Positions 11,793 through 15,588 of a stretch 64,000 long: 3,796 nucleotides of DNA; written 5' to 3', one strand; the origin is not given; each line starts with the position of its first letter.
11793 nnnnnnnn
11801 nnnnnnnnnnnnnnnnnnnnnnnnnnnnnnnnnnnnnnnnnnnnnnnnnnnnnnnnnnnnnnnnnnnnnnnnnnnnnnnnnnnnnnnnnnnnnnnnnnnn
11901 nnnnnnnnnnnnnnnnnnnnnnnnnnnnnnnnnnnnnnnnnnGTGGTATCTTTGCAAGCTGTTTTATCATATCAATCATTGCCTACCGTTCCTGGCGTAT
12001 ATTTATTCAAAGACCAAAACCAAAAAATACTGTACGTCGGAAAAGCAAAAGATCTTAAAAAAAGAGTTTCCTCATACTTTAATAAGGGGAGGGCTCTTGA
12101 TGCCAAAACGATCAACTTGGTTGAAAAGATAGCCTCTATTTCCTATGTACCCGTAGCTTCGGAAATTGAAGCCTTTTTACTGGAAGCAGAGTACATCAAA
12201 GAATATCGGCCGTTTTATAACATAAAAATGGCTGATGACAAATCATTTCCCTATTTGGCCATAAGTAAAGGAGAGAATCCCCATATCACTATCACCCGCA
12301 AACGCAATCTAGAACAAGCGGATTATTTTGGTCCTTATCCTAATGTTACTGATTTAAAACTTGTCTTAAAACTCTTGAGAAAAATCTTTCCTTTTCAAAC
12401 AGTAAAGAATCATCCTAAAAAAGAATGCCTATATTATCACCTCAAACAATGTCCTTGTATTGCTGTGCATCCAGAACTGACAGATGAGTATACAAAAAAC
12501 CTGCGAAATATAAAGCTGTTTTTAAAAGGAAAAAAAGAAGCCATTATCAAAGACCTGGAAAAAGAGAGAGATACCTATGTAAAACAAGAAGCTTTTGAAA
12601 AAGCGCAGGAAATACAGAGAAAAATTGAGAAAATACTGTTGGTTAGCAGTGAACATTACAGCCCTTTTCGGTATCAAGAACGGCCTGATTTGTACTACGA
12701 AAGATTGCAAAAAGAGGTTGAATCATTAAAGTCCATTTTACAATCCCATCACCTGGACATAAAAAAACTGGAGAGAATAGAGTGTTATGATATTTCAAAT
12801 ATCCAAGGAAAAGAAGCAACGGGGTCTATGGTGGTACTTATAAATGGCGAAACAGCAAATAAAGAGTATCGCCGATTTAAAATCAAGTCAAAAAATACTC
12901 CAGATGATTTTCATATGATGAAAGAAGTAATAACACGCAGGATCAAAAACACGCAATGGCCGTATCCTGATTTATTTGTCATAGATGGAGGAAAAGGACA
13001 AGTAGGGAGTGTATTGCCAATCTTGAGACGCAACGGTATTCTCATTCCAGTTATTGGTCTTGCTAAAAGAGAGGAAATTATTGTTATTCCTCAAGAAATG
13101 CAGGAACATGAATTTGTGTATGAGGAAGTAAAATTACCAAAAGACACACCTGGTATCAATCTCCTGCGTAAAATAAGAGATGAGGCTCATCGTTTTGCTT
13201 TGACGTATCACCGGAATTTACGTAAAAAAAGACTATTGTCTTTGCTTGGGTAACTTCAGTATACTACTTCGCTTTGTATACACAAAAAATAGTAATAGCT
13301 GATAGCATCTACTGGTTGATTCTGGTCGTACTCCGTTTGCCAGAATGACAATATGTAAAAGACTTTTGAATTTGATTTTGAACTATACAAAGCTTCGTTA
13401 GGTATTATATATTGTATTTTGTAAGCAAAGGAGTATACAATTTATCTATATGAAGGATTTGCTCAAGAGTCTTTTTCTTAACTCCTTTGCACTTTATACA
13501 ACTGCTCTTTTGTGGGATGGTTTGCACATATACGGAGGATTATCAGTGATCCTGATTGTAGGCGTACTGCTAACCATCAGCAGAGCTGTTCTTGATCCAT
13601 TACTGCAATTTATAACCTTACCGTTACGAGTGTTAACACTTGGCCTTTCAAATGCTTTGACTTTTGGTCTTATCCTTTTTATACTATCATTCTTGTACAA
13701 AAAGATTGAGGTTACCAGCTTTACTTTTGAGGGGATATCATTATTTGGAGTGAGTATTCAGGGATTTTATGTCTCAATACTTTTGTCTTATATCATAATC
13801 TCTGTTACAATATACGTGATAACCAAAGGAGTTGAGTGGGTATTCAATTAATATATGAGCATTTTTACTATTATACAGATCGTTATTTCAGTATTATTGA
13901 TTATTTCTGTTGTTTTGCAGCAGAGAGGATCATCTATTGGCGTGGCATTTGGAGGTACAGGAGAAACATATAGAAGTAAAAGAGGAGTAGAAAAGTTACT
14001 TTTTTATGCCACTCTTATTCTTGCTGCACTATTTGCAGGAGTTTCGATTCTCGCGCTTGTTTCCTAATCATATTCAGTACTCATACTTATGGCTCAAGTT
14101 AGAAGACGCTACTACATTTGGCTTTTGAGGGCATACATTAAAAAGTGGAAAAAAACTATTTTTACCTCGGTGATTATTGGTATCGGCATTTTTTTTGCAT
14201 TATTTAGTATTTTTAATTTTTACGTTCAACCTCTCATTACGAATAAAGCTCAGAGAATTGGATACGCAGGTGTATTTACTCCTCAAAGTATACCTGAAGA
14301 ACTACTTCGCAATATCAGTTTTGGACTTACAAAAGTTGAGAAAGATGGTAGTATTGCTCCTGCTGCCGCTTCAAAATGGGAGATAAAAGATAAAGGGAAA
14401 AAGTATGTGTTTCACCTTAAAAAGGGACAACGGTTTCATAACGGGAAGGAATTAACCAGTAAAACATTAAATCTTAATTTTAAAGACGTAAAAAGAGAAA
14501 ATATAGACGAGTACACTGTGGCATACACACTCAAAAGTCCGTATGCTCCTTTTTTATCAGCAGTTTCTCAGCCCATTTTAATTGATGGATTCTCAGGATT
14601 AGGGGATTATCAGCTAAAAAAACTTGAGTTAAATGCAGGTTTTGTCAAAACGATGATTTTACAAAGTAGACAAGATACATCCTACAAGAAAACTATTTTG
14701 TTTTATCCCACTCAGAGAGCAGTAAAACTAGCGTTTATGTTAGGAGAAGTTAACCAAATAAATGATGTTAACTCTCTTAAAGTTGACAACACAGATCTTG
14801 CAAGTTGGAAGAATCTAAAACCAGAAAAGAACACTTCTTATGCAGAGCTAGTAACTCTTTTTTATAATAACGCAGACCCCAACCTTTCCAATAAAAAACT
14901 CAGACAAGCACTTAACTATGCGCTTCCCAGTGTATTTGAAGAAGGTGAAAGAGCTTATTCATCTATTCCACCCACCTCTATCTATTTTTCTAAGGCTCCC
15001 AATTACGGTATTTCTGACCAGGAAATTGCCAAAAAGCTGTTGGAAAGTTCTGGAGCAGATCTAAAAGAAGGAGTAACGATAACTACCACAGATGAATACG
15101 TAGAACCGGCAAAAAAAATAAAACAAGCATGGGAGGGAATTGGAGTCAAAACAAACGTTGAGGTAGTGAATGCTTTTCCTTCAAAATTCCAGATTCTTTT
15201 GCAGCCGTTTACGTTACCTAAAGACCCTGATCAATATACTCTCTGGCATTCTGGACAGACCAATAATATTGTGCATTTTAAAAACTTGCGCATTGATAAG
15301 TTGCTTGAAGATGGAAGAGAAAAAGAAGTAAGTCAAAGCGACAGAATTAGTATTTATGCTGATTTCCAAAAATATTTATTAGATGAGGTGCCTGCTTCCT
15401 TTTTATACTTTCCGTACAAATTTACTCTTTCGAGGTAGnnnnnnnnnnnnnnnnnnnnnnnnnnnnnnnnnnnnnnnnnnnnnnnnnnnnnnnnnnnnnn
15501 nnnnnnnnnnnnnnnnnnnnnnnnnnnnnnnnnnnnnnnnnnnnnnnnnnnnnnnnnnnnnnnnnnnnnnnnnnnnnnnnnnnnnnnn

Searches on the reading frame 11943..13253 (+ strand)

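Call 40: search_protein_families(library=pfam, proteins=[window:11943-13253:+], max_evalue=0.001)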
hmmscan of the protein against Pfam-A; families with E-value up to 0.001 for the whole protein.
window:11943-13253:+ (436 aa): 3 families
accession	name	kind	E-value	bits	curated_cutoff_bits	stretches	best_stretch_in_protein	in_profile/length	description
PF08459.17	UvrC_RNaseH_dom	-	3.3e-48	164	22.3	1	271-419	4-158/159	UvrC RNAse H endonuclease domain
PF01541.30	GIY-YIG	-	2.3e-10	41.1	22.6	1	18-92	3-77/78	GIY-YIG catalytic domain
PF02151.25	UVR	-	0.00099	19.2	21.5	0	200-231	2-33/36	UvrB/uvrC motif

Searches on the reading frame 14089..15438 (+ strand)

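Call 40: search_protein_families(library=pfam, proteins=[window:14089-15438:+], max_evalue=0.001)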
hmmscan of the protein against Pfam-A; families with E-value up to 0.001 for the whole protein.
window:14089-15438:+ (449 aa): 1 family
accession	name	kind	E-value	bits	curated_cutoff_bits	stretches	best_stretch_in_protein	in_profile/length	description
PF00496.27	SBP_bac_5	-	2.4e-27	96.5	32.4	1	89-368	2-340/368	Bacterial extracellular solute-binding proteins, family 5 Middle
